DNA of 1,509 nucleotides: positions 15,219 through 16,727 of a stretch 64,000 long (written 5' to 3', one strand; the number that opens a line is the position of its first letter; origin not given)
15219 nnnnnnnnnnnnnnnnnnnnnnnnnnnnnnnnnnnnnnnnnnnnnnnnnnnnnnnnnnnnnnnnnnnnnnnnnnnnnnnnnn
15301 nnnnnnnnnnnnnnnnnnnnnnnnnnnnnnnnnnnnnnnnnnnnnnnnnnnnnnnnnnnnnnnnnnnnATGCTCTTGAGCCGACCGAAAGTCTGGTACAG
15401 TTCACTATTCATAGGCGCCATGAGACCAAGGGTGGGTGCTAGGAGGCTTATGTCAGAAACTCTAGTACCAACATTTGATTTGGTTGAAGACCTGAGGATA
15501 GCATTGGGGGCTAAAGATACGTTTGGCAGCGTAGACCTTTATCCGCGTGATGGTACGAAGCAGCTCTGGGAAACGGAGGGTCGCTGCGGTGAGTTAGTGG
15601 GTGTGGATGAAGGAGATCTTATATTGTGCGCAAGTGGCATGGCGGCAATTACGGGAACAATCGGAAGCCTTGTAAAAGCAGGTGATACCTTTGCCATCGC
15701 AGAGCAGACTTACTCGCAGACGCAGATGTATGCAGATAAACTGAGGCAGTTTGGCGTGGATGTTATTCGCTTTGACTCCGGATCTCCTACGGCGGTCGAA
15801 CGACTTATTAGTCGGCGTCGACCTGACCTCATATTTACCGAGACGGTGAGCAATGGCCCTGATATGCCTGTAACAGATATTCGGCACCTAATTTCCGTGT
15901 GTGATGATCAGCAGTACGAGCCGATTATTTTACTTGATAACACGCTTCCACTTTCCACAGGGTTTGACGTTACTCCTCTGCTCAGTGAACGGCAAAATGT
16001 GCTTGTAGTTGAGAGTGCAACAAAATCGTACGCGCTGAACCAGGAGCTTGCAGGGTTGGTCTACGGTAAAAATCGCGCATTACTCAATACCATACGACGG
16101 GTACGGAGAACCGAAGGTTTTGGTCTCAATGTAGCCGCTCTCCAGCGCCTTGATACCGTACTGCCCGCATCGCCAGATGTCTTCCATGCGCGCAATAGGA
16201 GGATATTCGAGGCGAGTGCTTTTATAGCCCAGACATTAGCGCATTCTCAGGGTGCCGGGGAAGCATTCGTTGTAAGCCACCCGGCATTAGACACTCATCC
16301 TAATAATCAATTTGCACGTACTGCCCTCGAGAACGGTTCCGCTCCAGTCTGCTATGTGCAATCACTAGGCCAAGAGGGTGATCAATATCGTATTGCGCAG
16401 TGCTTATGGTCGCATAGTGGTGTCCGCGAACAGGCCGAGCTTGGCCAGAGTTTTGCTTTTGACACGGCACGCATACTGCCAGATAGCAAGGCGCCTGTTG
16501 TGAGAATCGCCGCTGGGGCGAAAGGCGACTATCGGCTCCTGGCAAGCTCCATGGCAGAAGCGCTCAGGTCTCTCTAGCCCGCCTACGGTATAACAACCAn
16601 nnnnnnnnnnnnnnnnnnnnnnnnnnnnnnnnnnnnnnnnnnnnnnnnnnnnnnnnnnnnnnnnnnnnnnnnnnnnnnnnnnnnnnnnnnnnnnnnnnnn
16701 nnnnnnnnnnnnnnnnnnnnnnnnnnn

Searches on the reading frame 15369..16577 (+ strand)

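Call 8: search_protein_families(library=pfam, proteins=[window:15369-16577:+], max_evalue=0.001)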
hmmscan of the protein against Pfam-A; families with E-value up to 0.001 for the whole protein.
window:15369-16577:+ (402 aa): 2 families
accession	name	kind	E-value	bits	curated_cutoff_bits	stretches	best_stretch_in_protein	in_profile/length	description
PF01053.26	Cys_Met_Meta_PP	-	2.4e-22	79.5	27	1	70-327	58-300/381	Cys/Met metabolism PLP-dependent enzyme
PF00155.27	Aminotran_1_2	-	2.7e-07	30.6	19.7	1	79-287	63-287/361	Aminotransferase class I and II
